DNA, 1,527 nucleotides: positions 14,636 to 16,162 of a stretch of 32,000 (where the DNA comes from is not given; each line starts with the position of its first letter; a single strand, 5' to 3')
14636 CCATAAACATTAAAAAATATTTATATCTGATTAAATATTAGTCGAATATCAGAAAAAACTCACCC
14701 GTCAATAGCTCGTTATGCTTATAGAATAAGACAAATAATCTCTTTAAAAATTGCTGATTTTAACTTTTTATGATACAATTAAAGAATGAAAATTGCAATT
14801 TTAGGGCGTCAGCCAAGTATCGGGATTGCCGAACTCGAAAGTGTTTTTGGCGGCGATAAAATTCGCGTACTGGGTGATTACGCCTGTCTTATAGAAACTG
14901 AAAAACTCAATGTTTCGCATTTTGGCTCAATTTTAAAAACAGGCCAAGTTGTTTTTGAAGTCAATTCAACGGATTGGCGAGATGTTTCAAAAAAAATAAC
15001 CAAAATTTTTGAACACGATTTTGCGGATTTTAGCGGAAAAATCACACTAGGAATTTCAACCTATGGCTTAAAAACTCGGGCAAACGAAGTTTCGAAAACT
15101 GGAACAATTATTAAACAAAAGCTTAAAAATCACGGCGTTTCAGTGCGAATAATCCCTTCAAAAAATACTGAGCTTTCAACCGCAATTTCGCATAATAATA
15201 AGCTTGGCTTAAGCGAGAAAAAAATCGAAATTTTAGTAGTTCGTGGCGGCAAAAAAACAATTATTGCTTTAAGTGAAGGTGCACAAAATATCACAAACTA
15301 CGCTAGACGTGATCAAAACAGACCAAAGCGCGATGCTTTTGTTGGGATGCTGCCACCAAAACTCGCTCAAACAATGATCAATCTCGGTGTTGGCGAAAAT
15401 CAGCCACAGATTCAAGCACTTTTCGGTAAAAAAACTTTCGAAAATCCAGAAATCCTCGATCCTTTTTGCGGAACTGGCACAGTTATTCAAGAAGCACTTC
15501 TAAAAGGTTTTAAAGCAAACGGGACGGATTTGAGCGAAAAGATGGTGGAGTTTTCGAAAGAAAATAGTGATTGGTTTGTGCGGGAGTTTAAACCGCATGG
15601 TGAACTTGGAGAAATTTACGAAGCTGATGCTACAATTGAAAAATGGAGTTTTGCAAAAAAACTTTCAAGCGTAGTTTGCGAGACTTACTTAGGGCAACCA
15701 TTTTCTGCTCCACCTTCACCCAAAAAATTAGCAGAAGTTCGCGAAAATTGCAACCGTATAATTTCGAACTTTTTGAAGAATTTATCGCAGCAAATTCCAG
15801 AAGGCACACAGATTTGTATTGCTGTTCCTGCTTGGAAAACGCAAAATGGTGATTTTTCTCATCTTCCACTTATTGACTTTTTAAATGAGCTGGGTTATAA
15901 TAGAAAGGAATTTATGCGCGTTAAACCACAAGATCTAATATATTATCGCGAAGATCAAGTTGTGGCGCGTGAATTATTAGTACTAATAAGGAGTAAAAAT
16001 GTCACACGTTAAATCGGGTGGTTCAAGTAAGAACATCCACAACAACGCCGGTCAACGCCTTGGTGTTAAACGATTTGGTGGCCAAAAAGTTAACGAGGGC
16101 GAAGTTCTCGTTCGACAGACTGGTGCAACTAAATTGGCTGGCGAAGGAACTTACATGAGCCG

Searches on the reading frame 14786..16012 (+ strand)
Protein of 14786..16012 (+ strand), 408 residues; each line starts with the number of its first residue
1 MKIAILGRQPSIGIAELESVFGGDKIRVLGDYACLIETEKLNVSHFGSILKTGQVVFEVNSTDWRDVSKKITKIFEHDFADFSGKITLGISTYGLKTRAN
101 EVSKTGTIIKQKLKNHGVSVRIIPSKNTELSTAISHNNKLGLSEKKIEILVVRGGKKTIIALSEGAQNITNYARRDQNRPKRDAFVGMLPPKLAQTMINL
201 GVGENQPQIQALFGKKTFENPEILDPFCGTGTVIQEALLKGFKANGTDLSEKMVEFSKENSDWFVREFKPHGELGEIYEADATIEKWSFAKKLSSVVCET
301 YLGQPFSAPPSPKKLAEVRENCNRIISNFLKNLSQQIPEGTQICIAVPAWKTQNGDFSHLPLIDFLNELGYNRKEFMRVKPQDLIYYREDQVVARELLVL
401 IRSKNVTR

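Call 3: search_protein_families(library=pfam, proteins=[window:14786-16012:+], max_evalue=0.1)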
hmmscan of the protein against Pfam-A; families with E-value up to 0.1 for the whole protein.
window:14786-16012:+ (408 aa): 6 families
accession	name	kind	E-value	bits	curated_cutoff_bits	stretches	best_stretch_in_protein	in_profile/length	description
PF01555.25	N6_N4_Mtase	-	1.3e-05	25.7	26.7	1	169-258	146-220/221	DNA methylase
PF13847.12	Methyltransf_31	-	0.0005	20.2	27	1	221-261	5-48/145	Methyltransferase domain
PF01170.24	UPF0020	-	0.00098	19.3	22.3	1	222-244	31-53/197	RMKL-like, methyltransferase domain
PF02086.21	MethyltransfD12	-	0.001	19.3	22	1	207-269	10-74/253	D12 class N6 adenine-specific DNA methyltransferase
PF13649.12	Methyltransf_25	-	0.0016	19.6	27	1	223-262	1-42/97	Methyltransferase domain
PF13489.12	Methyltransf_23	-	0.074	13.2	27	0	208-264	12-70/164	Methyltransferase domain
